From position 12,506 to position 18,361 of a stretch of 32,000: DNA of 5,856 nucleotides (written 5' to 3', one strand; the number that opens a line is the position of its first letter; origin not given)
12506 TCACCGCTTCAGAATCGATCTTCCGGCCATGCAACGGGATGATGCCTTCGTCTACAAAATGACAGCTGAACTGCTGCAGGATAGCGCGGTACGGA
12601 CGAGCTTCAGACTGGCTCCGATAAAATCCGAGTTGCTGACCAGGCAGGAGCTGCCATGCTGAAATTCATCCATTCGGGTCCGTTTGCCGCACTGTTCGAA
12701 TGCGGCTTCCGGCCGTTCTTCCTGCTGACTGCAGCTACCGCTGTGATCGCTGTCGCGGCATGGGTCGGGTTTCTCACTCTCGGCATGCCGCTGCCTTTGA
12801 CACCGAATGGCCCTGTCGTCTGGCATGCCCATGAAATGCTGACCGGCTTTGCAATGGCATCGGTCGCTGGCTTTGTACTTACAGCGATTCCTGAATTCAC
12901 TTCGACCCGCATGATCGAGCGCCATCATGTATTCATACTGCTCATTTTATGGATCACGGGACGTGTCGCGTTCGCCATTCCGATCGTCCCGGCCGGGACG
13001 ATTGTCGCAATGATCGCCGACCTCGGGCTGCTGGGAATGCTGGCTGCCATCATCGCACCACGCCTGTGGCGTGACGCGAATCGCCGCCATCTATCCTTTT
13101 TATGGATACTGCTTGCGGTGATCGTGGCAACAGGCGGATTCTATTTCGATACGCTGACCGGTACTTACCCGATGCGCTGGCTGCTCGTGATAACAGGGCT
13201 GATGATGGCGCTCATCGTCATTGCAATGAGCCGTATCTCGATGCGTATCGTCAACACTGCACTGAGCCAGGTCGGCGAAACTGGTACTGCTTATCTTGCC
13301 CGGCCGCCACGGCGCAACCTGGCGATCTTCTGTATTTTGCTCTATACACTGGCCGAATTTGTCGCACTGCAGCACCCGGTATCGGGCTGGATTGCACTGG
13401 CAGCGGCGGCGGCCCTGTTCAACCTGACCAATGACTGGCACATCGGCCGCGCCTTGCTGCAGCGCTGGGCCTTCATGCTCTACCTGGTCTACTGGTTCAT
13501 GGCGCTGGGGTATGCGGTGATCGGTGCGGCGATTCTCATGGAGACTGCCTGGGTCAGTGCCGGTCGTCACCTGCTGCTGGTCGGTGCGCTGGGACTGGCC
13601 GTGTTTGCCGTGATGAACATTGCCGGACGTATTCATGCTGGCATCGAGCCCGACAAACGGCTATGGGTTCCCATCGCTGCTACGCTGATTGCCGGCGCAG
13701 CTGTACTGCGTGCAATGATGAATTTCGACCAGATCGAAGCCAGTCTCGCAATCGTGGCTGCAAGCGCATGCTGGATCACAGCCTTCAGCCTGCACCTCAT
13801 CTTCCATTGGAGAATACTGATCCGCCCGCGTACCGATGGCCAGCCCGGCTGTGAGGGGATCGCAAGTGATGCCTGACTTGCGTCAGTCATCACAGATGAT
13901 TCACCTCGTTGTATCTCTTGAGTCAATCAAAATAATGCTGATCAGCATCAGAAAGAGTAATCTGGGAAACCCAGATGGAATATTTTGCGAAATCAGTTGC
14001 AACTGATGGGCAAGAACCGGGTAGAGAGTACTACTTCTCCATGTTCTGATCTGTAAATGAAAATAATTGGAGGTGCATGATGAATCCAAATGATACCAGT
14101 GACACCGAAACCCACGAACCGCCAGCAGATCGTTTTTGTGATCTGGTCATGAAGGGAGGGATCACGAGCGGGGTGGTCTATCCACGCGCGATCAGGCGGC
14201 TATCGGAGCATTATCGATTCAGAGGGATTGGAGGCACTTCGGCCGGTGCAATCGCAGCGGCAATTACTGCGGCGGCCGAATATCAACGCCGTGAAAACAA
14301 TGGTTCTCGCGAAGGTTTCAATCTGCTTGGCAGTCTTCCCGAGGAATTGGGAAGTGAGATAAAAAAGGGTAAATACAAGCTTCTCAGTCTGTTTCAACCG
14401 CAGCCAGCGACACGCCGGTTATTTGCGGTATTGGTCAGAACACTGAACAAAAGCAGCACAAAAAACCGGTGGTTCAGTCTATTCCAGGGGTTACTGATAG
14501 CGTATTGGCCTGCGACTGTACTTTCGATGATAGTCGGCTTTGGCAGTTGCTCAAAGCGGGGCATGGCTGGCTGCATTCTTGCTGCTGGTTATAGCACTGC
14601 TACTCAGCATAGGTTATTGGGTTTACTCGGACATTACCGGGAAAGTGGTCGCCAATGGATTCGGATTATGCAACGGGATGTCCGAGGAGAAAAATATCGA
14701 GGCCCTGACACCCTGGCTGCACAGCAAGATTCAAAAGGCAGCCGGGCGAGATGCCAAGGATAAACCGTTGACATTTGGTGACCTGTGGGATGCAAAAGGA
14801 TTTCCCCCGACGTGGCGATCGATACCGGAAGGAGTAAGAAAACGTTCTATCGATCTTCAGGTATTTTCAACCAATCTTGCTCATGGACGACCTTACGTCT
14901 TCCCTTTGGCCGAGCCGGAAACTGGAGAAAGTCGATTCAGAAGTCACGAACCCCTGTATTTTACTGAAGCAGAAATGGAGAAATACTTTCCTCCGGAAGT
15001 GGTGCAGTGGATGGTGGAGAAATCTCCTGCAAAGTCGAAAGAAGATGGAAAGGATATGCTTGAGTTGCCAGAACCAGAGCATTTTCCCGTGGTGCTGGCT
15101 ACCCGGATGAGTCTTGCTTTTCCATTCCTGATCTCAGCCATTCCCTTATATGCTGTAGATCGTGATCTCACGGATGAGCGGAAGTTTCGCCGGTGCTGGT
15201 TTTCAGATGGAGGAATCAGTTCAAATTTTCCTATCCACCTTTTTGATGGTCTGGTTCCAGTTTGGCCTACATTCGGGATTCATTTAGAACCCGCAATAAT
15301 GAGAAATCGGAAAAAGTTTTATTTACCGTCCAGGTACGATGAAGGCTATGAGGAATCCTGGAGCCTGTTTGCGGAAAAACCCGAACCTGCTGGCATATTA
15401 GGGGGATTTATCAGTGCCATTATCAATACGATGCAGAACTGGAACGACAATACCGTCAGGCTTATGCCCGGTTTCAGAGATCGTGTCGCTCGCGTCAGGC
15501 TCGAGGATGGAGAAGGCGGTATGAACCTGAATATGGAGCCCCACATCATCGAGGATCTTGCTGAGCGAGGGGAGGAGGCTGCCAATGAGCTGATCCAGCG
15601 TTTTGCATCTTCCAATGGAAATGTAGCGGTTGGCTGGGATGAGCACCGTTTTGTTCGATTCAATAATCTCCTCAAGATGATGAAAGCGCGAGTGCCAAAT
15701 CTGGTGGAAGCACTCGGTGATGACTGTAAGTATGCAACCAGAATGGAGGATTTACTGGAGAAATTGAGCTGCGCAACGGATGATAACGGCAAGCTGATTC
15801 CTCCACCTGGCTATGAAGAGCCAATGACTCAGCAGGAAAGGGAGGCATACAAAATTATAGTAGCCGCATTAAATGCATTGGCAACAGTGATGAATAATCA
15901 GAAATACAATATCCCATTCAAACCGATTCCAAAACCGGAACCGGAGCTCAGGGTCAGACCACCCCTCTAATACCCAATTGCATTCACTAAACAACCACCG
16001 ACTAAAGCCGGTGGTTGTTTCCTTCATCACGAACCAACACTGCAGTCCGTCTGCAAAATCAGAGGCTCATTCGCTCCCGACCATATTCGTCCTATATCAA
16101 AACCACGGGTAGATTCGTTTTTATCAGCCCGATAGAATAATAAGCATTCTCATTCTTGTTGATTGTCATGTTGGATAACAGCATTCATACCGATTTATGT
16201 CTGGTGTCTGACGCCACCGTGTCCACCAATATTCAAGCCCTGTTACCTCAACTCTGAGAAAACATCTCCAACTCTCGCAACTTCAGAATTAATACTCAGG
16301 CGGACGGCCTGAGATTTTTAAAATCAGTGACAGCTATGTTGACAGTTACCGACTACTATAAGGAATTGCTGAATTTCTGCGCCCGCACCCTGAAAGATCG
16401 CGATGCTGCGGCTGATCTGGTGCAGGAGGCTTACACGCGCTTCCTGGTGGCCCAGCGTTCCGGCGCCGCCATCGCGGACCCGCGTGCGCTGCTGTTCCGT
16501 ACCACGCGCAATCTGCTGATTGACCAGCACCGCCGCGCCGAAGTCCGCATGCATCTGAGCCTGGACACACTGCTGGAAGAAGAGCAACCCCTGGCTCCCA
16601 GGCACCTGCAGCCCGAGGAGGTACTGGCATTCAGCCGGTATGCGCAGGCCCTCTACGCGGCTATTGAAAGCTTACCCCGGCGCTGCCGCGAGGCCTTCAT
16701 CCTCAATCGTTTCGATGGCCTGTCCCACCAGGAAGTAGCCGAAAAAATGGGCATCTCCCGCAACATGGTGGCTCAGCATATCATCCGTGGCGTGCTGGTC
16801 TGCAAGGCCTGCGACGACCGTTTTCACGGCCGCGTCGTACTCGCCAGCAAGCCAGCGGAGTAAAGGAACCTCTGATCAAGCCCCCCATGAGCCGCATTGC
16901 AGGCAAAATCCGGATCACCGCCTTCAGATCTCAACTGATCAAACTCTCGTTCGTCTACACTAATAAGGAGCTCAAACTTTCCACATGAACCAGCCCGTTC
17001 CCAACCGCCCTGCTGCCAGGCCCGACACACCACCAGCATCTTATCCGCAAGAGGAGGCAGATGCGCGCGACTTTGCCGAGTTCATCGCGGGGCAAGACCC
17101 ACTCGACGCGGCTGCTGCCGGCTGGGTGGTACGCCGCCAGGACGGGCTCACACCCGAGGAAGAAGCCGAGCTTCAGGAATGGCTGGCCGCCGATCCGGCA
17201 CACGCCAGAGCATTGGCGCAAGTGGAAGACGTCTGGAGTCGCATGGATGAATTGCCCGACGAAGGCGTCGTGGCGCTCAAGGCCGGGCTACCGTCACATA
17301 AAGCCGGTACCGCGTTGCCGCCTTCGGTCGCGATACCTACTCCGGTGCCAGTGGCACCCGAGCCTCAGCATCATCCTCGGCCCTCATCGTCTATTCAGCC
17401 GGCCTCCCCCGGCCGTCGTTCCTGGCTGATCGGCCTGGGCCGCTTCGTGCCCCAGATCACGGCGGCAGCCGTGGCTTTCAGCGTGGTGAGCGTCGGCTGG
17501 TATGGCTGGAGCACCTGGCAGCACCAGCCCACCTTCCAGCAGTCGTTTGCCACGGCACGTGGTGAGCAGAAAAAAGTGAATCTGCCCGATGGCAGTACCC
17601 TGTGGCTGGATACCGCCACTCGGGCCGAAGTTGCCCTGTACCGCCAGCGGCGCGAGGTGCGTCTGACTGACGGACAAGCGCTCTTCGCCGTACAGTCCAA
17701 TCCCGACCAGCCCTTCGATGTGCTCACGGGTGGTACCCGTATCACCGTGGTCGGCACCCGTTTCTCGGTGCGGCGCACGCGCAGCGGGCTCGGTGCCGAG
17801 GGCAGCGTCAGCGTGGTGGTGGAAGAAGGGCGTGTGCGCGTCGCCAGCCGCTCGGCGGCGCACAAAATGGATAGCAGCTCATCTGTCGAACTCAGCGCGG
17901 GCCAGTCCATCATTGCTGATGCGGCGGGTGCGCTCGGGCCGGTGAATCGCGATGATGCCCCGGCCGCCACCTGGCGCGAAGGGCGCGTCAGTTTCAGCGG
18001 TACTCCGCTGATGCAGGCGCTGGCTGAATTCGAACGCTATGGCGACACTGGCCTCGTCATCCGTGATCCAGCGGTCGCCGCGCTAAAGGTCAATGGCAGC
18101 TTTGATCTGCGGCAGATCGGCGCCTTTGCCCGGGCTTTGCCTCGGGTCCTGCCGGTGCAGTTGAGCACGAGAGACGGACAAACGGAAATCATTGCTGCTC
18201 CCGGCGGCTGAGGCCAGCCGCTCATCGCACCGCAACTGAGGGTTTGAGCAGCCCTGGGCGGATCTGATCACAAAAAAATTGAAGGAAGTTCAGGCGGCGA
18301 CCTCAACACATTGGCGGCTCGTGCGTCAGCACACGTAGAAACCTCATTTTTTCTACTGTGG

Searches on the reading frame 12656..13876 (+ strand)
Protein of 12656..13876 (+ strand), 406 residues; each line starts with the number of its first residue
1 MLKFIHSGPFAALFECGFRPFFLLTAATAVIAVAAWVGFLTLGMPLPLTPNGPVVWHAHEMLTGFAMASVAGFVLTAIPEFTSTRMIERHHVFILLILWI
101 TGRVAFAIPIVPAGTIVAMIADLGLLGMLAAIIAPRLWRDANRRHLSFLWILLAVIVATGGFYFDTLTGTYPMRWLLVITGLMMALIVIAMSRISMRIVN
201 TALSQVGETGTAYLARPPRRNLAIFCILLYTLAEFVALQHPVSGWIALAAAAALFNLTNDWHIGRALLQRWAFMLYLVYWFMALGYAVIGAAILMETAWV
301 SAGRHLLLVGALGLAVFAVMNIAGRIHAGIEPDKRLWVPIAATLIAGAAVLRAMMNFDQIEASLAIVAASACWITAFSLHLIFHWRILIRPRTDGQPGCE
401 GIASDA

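Call 95: search_protein_families(library=pfam, proteins=[window:12656-13876:+], max_evalue=0.00001)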
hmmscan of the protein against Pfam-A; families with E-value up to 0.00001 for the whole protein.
window:12656-13876:+ (406 aa): 1 family
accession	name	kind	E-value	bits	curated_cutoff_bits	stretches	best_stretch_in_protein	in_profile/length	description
PF05940.17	NnrS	-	7.6e-80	269.5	28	1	12-392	1-371/371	NnrS protein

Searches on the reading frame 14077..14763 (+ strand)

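Call 95: search_protein_families(library=pfam, proteins=[window:14077-14763:+], max_evalue=0.00001)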
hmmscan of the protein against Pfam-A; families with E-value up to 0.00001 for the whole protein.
window:14077-14763:+ (228 aa): 1 family
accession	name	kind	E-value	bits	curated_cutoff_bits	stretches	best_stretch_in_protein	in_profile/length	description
PF01734.28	Patatin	-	1.1e-08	36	27.7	1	23-121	1-105/191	Patatin-like phospholipase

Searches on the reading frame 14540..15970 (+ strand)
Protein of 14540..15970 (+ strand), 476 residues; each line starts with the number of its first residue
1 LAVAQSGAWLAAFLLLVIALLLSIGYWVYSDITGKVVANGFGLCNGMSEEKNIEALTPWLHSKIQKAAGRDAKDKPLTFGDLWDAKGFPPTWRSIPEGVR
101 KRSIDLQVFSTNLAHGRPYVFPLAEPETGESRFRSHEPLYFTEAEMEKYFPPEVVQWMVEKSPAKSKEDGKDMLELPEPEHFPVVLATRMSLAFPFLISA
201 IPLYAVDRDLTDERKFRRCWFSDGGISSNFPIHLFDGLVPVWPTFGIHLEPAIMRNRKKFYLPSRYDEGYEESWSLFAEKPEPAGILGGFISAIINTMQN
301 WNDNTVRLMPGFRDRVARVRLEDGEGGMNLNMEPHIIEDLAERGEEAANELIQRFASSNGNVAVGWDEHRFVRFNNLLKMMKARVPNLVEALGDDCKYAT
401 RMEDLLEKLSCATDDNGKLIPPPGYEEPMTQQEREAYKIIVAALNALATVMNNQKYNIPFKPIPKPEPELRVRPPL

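Call 26: search_protein_families(library=pfam, proteins=[window:14540-15970:+], max_evalue=0.001)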
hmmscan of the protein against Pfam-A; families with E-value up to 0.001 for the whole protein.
window:14540-15970:+ (476 aa): 1 family
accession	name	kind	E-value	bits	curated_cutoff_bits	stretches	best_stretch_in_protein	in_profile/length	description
PF01734.28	Patatin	-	0.0001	23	27.7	1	179-235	147-190/191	Patatin-like phospholipase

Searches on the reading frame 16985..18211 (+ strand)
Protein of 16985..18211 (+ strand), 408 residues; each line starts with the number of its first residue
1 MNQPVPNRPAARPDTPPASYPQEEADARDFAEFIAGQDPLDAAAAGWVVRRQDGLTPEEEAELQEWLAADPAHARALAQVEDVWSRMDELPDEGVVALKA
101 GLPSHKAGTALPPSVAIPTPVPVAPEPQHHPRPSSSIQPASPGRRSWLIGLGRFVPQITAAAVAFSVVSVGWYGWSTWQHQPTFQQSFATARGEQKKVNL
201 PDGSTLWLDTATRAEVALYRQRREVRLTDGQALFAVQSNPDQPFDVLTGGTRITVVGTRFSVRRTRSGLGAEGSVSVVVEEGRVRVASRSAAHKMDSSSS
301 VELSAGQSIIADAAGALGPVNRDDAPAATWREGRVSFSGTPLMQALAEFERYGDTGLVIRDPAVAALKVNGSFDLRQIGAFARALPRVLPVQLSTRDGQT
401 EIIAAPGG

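Call 26: search_protein_families(library=pfam, proteins=[window:16985-18211:+], max_evalue=0.001)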
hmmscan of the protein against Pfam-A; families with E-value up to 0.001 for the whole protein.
window:16985-18211:+ (408 aa): 2 families
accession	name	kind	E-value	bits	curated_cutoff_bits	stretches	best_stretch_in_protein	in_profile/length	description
PF04773.18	FecR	-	2.7e-18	66.7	24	1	189-285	4-97/97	FecR protein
PF16220.10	DUF4880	-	1.3e-10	41.4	25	1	43-82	2-42/43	Domain of unknown function (DUF4880)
